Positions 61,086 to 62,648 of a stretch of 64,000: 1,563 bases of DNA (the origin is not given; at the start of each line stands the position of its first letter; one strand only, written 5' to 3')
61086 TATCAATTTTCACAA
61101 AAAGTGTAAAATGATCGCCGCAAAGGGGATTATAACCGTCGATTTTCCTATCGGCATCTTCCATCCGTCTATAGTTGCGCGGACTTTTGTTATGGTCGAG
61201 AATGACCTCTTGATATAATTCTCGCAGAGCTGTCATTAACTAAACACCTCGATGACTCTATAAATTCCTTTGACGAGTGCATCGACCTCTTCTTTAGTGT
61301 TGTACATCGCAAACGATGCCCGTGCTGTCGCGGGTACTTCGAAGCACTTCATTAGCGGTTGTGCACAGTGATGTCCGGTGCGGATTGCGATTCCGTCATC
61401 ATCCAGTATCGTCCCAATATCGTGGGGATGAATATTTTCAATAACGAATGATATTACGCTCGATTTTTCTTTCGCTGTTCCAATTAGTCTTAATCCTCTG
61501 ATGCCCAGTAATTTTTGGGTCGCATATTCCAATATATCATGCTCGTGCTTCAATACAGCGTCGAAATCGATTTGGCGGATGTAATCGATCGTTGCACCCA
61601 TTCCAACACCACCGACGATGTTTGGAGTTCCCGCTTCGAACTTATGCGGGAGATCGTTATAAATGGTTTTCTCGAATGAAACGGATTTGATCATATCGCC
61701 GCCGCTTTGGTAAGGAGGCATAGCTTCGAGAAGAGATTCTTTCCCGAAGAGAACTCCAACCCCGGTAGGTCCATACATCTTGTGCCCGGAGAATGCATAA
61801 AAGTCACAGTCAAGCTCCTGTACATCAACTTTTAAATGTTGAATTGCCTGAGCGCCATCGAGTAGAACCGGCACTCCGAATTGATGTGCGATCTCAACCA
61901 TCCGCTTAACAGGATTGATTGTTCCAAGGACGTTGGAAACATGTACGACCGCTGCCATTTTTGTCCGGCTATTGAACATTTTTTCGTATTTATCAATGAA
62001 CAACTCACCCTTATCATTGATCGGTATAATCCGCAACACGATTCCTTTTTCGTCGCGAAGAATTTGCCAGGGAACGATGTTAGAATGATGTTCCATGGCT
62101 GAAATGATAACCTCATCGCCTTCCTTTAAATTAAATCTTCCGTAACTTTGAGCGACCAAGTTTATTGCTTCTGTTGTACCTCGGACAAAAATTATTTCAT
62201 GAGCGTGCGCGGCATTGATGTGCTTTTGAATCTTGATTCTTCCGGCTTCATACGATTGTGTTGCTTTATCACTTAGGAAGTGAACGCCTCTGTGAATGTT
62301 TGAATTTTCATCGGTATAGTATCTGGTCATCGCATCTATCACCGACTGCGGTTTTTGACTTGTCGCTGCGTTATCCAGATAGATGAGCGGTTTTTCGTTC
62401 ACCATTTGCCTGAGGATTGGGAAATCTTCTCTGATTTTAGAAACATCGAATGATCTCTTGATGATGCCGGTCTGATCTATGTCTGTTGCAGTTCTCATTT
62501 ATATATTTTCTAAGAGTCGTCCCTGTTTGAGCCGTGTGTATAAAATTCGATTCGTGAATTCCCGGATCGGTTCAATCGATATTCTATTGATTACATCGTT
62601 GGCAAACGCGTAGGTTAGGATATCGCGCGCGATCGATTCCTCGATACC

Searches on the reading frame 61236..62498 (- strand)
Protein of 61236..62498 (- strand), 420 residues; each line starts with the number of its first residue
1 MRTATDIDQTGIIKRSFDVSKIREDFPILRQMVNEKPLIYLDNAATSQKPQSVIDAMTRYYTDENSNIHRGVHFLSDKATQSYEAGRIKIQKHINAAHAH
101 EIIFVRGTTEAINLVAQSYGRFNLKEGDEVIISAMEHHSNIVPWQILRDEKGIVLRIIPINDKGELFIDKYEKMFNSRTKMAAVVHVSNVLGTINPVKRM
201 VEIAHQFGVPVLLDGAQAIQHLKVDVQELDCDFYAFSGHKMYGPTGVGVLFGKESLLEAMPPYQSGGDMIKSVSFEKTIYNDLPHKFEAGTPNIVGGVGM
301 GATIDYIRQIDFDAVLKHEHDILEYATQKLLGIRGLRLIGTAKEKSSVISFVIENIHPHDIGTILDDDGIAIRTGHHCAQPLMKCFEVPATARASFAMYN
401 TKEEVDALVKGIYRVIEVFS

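Call 81: find_encoding_contigs(protein=window:61236-62498:-, flank=10000, max_places=2)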
Protein window:61236-62498:- (420 aa): 3 contigs read that carry it; 2 places shown.
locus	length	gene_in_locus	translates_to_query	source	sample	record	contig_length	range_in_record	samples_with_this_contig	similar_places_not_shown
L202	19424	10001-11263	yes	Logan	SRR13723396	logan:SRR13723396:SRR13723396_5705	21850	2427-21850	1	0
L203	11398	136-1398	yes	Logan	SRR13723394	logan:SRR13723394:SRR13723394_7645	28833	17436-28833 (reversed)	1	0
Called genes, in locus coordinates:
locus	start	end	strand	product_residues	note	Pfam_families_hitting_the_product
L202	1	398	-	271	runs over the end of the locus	PF19293:CdaA_N, PF02457:DAC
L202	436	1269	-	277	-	PF00809:Pterin_bind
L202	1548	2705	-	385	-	PF00149:Metallophos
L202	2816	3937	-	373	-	PF13439:Glyco_transf_4, PF13477:Glyco_trans_4_2, PF13579:Glyco_trans_4_4, PF00534:Glycos_transf_1, PF20706:GT4-conflict, PF13692:Glyco_trans_1_4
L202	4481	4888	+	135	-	PF02082:Rrf2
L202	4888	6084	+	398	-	PF00266:Aminotran_5, PF01041:DegT_DnrJ_EryC1 (weak), PF01212:Beta_elim_lyase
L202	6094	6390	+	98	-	-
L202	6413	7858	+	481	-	PF19295:SufBD_N, PF01458:SUFBD_core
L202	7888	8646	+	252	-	PF00005:ABC_tran, PF02463:SMC_N (faint), PF13304:AAA_21 (faint)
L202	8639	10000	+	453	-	PF19295:SufBD_N, PF01458:SUFBD_core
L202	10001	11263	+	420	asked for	PF00266:Aminotran_5, PF01041:DegT_DnrJ_EryC1 (weak)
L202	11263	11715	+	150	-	PF01592:NifU_N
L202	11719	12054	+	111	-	PF01883:FeS_assembly_P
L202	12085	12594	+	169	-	-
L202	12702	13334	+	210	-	PF00081:Sod_Fe_N, PF02777:Sod_Fe_C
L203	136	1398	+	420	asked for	PF00266:Aminotran_5, PF01041:DegT_DnrJ_EryC1 (weak)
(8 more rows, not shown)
